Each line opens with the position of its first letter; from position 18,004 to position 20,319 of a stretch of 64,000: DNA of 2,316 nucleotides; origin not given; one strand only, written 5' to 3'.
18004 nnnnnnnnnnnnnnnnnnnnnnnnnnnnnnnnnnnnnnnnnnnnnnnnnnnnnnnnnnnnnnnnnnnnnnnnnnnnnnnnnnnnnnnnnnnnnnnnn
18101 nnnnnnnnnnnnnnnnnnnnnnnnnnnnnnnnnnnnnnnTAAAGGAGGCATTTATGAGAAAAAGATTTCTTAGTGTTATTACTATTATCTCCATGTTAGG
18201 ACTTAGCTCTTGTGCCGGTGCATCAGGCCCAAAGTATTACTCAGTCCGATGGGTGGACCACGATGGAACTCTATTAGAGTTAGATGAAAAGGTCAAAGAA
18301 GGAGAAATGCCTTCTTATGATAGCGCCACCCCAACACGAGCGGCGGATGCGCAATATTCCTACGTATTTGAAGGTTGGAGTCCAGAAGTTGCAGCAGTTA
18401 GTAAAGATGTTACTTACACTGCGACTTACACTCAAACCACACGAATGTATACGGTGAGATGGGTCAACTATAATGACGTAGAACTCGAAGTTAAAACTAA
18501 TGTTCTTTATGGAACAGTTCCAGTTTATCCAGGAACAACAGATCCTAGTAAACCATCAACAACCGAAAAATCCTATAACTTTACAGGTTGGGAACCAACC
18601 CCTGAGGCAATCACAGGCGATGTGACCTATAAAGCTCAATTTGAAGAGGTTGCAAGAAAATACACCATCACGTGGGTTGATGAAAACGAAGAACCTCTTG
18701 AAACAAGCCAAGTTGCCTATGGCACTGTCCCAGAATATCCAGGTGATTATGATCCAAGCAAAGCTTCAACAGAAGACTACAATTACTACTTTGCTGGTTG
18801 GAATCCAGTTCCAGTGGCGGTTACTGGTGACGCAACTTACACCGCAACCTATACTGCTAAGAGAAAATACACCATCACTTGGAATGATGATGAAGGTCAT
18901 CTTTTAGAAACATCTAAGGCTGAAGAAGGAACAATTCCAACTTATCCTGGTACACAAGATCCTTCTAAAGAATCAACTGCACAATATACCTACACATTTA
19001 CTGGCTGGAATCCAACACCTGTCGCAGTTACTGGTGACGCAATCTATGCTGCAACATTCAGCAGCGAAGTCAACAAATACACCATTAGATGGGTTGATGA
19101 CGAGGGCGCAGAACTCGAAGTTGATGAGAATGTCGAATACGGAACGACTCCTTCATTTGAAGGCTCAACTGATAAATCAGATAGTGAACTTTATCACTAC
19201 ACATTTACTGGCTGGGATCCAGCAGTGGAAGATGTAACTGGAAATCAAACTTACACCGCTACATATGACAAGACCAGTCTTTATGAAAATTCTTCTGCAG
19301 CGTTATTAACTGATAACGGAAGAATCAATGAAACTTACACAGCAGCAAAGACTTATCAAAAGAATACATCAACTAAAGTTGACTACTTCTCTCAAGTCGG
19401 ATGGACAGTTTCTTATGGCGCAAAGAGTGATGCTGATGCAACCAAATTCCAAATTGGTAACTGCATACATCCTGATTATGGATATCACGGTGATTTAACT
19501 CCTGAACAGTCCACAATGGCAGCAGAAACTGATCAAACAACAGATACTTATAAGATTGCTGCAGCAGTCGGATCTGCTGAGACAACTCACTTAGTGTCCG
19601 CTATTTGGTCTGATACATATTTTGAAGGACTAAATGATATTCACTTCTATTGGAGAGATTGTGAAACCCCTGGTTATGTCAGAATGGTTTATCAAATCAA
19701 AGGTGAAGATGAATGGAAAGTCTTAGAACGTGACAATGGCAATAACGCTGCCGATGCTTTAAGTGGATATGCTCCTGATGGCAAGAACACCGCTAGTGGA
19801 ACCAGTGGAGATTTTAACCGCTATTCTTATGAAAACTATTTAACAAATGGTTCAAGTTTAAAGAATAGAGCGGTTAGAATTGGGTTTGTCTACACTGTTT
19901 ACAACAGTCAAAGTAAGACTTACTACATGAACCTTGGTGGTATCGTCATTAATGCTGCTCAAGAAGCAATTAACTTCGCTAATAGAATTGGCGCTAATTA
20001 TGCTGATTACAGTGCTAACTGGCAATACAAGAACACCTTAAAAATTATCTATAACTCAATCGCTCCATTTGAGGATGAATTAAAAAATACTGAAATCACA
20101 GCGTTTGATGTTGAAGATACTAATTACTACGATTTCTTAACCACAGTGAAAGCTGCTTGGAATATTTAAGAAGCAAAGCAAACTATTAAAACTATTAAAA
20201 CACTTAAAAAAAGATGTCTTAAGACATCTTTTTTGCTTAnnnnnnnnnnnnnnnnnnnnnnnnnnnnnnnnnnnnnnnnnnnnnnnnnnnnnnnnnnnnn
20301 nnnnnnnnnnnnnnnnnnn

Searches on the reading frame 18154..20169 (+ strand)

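Call 17: search_protein_families(library=pfam, proteins=[window:18154-20169:+], max_evalue=0.0001)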
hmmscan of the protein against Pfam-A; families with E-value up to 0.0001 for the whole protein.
window:18154-20169:+ (671 aa): 0 families

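Call 78: search_protein_families(library=pfam, proteins=[window:18154-20169:+], max_evalue=0.001)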
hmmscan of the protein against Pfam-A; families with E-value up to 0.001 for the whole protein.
window:18154-20169:+ (671 aa): 2 families
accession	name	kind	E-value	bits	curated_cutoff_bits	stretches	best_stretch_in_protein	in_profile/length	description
PF09926.15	DUF2158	-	0.00033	20.8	22.3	0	226-252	12-42/50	Uncharacterized small protein (DUF2158)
PF18115.7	Tudor_3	-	0.00079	19.7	25.8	0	303-323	26-46/52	DNA repair protein Crb2 Tudor domain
